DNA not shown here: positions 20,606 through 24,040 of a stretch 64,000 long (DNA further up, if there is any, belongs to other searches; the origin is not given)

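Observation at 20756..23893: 1045-aa single-chain fusion of sugar-acid synthase, cytidylyltransferase, GT2 and a degenerate NeuA-like domain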

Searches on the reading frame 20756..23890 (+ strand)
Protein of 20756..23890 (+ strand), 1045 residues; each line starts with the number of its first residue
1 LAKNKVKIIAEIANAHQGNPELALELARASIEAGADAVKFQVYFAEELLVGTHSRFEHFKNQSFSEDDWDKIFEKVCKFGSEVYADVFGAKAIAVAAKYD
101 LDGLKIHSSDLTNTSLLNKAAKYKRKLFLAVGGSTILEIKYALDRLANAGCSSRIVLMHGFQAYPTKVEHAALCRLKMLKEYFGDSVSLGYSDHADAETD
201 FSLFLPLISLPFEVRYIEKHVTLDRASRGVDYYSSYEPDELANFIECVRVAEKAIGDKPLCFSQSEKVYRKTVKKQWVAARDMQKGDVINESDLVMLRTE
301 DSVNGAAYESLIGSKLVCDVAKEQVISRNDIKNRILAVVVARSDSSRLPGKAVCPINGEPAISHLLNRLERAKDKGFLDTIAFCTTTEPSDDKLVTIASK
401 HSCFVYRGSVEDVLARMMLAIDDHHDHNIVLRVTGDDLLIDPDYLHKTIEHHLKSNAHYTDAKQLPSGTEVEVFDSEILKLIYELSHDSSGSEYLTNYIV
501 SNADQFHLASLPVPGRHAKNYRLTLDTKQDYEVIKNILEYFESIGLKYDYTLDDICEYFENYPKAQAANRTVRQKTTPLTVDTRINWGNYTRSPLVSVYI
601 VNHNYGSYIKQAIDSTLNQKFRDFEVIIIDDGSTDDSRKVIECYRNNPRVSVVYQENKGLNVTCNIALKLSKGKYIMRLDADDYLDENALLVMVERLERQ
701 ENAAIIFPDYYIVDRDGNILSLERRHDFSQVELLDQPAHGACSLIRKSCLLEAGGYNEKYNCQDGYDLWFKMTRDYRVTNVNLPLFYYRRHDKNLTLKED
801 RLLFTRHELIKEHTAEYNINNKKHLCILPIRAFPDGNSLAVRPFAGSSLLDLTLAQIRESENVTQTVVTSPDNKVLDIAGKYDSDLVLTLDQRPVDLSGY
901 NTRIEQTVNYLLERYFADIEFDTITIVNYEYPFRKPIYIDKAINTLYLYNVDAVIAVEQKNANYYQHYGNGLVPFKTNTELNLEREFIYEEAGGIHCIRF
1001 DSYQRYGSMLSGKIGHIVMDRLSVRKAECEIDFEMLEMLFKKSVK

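Call 3: search_protein_families(library=pfam, proteins=[window:20756-23890:+], max_evalue=1)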
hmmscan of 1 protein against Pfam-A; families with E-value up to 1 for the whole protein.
window:20756-23890:+ (1045 aa): 12 families
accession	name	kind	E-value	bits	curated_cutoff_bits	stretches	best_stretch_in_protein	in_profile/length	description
PF03102.20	NeuB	-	7.7e-42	143.8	22.1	1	28-258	3-239/241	NeuB family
PF00535.33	Glycos_transf_2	-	1.6e-29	103.4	23.3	1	597-722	1-129/168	Glycosyl transferase family 2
PF02348.25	CTP_transf_3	-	2.6e-26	93.2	22.6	1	337-537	2-205/217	Cytidylyltransferase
PF10111.15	Glyco_tranf_2_2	-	1.4e-12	48.1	27.3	1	600-796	6-223/276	Glycosyltransferase like family 2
PF13641.12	Glyco_tranf_2_3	-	4.2e-09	37.2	27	1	596-774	3-196/230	Glycosyltransferase like family 2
PF12804.13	NTP_transf_3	-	2.3e-06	28.3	27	1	341-495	5-154/160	MobA-like NTP transferase domain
PF08666.17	SAF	-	7.8e-06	26.8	21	1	278-332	5-63/63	SAF domain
PF13144.11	ChapFlgA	-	0.00047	20.6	23.8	1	277-336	4-65/122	Chaperone for flagella basal body P-ring formation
PF13632.12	Glyco_trans_2_3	-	0.0027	18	27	1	675-786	1-121/198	Glycosyl transferase family group 2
PF22269.2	TagH_SH3-like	-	0.054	14.1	27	1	515-542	35-61/62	Teichoic acid transporter subunit TagH, SH3-like domain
PF13704.12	Glyco_tranf_2_4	-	0.058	14.3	27.5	1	606-686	4-85/98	Glycosyl transferase family 2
PF13506.12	Glyco_transf_21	-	0.063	13.2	21.7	1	663-757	21-121/174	Glycosyl transferase family 21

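Call 4: search_protein_families(library=ncbifam, proteins=[window:20756-23890:+], max_evalue=1)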
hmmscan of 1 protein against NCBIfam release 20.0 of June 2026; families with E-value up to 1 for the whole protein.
window:20756-23890:+ (1045 aa): 39 families (the best 25 are shown)
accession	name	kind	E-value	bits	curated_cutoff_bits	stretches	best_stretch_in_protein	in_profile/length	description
TIGR03569.1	NeuB_NnaB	equivalog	9.8e-56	189.2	399.65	1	8-326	3-329/329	N-acetylneuraminate synthase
TIGR03586.1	PseI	equivalog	1.7e-42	145.8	340.25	1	6-324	2-325/327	pseudaminic acid synthase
NF047683.1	TeichurnBiosyTuaG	equivalog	5.1e-23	82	400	1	592-720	4-133/252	teichuronic acid biosynthesis protein TuaG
TIGR03937.1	PgaC_IcaA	equivalog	2.5e-20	72.8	422.3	1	590-704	41-157/407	poly-beta-1,6-N-acetyl-D-glucosamine synthase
NF007482.0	PRK10073.1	equivalog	7.4e-20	71.2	423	1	593-688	5-101/334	glycosyltransferase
NF050050.1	ProtGlycPglI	equivalog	1.1e-16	61.1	500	1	594-772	2-185/306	GalNAc(5)-diNAcBac-PP-undecaprenol beta-1,3-glucosyltransferase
NF053739.1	GlytfEpsEBac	equivalog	2.2e-14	53.1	450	1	594-794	1-208/265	glycosyltransferase EpsE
TIGR04017.1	WcaA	equivalog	7.9e-13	48.6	495.75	1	592-715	3-128/279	colanic acid biosynthesis glycosyltransferase WcaA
NF007453.0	PRK10018.1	equivalog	9.1e-13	48.5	382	1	591-715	3-129/280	colanic acid biosynthesis glycosyltransferase WcaA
NF003952.0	PRK05450.1-5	subfamily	1.6e-12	47.1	193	2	334-457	2-121/250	3-deoxy-manno-octulosonate cytidylyltransferase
TIGR03111.1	glyc2_xrt_Gpos1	hypoth_equivalog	4.5e-12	45.5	363.95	1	592-704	47-163/439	TIGR03111 family XrtG-associated glycosyltransferase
NF009905.0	PRK13368.1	subfamily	8.9e-12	44.8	255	1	335-483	3-145/243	3-deoxy-manno-octulosonate cytidylyltransferase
NF041875.1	EPS_EpsD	equivalog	7.3e-11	42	370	1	596-698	1-105/325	exopolysaccharide biosynthesis glycosyltransferase EpsD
TIGR03584.1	PseF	equivalog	8.7e-10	38.6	205.7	2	841-1041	18-221/222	pseudaminic acid cytidylyltransferase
NF041394.1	GtaseAglG_Halo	equivalog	5.1e-09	35.8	440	1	596-704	3-114/304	glucosyl-dolichyl phosphate glucuronosyltransferase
TIGR04321.1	spiroSPASM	subfamily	3.1e-06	26.1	250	1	384-558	43-218/510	spiro-SPASM protein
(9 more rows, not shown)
